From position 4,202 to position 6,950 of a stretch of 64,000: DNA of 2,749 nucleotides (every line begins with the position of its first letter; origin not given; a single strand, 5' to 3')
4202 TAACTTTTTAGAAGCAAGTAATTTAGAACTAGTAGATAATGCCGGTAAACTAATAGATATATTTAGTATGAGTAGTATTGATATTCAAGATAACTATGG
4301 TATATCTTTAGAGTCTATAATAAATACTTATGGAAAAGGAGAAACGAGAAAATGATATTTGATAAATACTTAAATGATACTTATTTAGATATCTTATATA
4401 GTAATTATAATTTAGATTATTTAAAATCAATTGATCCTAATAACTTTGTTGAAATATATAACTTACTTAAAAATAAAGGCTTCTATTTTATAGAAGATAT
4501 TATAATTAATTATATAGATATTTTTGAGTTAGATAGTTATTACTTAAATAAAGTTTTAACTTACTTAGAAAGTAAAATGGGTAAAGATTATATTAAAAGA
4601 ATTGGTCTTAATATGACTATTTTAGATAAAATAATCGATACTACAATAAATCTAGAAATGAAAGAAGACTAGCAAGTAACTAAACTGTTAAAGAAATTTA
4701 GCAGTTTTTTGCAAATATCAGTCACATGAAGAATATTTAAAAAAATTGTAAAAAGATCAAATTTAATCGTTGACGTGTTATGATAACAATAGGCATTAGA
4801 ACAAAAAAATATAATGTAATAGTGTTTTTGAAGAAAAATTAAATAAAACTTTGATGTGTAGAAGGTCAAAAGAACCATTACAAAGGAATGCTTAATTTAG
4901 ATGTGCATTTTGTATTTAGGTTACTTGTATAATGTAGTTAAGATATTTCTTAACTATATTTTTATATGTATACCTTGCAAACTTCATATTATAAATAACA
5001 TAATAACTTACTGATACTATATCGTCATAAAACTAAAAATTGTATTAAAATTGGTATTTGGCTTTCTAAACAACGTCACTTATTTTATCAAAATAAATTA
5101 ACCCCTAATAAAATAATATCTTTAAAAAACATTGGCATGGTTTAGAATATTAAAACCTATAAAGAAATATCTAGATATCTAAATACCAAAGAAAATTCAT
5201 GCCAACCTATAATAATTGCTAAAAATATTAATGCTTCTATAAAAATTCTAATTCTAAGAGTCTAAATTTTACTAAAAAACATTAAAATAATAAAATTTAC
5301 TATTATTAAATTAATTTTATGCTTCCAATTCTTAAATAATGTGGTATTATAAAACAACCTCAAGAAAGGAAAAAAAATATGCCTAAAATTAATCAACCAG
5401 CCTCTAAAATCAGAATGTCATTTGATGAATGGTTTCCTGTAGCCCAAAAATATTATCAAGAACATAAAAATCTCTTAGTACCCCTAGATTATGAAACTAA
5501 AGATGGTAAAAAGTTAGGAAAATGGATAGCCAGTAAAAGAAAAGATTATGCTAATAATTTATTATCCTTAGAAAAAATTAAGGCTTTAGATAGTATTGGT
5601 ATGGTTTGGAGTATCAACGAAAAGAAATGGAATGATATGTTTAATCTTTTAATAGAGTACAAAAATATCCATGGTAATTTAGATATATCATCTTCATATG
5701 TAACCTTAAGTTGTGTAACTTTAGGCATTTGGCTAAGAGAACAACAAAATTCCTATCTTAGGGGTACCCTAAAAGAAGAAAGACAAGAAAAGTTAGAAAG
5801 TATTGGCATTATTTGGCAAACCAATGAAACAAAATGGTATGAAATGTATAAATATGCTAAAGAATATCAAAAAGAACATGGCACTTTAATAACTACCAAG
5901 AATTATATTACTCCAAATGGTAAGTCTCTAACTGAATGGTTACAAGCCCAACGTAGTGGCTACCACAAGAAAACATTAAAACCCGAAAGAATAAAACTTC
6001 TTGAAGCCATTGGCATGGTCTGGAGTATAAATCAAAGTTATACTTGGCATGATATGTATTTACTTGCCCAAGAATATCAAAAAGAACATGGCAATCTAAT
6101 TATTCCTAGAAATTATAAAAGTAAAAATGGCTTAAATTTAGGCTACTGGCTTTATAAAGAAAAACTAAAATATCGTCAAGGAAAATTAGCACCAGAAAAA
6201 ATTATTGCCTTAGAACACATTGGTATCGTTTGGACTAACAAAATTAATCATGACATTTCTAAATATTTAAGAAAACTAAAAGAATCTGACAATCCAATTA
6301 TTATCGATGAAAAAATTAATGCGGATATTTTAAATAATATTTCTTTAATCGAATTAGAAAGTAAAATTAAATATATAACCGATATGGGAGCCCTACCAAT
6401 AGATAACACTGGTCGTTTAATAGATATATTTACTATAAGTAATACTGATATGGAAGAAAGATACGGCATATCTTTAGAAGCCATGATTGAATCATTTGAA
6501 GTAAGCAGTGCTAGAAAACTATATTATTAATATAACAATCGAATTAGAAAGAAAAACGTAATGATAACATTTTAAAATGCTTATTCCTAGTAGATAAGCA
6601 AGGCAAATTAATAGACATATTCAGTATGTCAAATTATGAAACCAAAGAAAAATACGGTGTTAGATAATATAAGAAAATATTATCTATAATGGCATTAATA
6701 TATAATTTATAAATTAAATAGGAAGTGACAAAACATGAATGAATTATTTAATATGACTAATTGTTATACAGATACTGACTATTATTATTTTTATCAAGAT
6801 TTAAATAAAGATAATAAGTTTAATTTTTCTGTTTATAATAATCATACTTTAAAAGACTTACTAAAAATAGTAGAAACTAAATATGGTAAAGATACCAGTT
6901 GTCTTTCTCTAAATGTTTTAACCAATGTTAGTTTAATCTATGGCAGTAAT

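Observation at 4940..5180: Decayed HA-repeat pseudogene in the 700-bp AT-rich spacer upstream of the HA gene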

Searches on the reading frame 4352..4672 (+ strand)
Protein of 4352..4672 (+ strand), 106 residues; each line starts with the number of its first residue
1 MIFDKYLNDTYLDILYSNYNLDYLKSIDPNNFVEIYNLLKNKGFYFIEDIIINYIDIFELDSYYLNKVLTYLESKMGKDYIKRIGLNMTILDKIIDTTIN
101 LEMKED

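Call 5: search_protein_families(library=pfam, proteins=[window:4352-4672:+], max_evalue=0.01)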
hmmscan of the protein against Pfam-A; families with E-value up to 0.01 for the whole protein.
window:4352-4672:+ (106 aa): 0 families

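Call 22: find_related_loci(query=window:4352-4672:+, collection=genome_contigs, flank=6000)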
Query window:4352-4672:+ (106 aa) in genome_contigs; peptide patterns used: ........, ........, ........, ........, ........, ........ (x = any residue, [..] = any of these).
288 stretches matched a pattern; 21 encode a relative of the query (tblastn E <= 1e-3); 20 distinct loci.
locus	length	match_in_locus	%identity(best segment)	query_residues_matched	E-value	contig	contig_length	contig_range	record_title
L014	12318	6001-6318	98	1-106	3e-61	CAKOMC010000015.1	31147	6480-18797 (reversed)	MAG: uncultured Bacilli bacterium isolate REFINED_METABAT215_TOP10_CONTIGS_1500_ASSEMBLY_K77_MERGED__Hadza_PheChl_Fiber-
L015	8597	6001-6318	95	1-106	5e-60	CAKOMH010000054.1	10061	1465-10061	MAG: uncultured Bacilli bacterium isolate REFINED_METABAT215_TOP10_CONTIGS_1500_ASSEMBLY_K77_MERGED__Hadza_MoBio_hadza-I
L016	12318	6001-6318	95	1-106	1e-59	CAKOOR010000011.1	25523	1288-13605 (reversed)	MAG: uncultured Bacilli bacterium isolate REFINED_METABAT215_TOP10_CONTIGS_1500_ASSEMBLY_K77_MERGED__Hadza_PheChl_Fiber-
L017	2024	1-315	96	1-105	5e-61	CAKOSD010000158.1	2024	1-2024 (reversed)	MAG: uncultured Bacilli bacterium isolate REFINED_METABAT215_TOP10_CONTIGS_1500_ASSEMBLY_K77_MERGED__Hadza_MoBio_C-REDO_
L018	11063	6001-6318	94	1-106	2e-59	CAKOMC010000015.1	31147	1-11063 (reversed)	MAG: uncultured Bacilli bacterium isolate REFINED_METABAT215_TOP10_CONTIGS_1500_ASSEMBLY_K77_MERGED__Hadza_PheChl_Fiber-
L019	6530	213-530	95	1-106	2e-59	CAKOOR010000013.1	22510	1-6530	MAG: uncultured Bacilli bacterium isolate REFINED_METABAT215_TOP10_CONTIGS_1500_ASSEMBLY_K77_MERGED__Hadza_PheChl_Fiber-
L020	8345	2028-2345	94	1-106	4e-60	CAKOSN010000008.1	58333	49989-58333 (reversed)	MAG: uncultured Bacilli bacterium isolate REFINED_METABAT215_TOP10_CONTIGS_1500_ASSEMBLY_K77_MERGED__Hadza_PheChl_Fiber-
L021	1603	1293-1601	95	1-103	2e-59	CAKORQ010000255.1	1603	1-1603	MAG: uncultured Bacilli bacterium isolate REFINED_METABAT215_TOP10_CONTIGS_1500_ASSEMBLY_K77_MERGED__Hadza_MoBio_hadza-I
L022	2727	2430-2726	95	1-99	8e-56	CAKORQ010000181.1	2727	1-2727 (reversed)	MAG: uncultured Bacilli bacterium isolate REFINED_METABAT215_TOP10_CONTIGS_1500_ASSEMBLY_K77_MERGED__Hadza_MoBio_hadza-I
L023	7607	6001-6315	88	1-105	2e-54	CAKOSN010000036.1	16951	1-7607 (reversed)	MAG: uncultured Bacilli bacterium isolate REFINED_METABAT215_TOP10_CONTIGS_1500_ASSEMBLY_K77_MERGED__Hadza_PheChl_Fiber-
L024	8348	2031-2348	94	1-106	2e-52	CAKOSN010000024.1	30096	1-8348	MAG: uncultured Bacilli bacterium isolate REFINED_METABAT215_TOP10_CONTIGS_1500_ASSEMBLY_K77_MERGED__Hadza_PheChl_Fiber-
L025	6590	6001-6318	81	1-106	6e-51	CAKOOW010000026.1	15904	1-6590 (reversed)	MAG: uncultured Bacilli bacterium isolate REFINED_METABAT215_TOP10_CONTIGS_1500_ASSEMBLY_K77_MERGED__Hadza_MoBio_hadza-E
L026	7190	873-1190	81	1-106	1e-50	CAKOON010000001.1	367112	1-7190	MAG: uncultured Bacilli bacterium isolate REFINED_METABAT215_TOP10_CONTIGS_1500_ASSEMBLY_K77_MERGED__Hadza_MoBio_hadza-A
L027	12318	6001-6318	80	1-106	1e-50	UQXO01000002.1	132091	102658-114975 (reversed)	uncultured Tenericutes bacterium isolate UMGS735 genome assembly, contig: NODE_101_length_132091_cov_15.828488, whole ge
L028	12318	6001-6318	79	1-106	5e-41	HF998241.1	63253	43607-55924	Coprobacillus sp. CAG:605 genomic scaffold, scf134, whole genome shotgun sequence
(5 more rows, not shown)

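Call 38: search_protein_families(library=padloc, proteins=[window:4352-4672:+], max_evalue=0.01)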
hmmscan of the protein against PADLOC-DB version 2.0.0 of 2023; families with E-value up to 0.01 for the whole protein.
window:4352-4672:+ (106 aa): 0 families

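Call 39: search_protein_families(library=ncbifam, proteins=[window:4352-4672:+], max_evalue=0.01)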
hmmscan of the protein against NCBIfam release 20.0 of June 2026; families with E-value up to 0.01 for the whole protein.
window:4352-4672:+ (106 aa): 0 families

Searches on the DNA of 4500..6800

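Call 51: search_rna_families(source=window, start=4500, end=6800, threshold=evalue, max_evalue=1)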
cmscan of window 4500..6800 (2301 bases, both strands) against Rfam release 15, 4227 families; matches with E-value up to 1: 0.
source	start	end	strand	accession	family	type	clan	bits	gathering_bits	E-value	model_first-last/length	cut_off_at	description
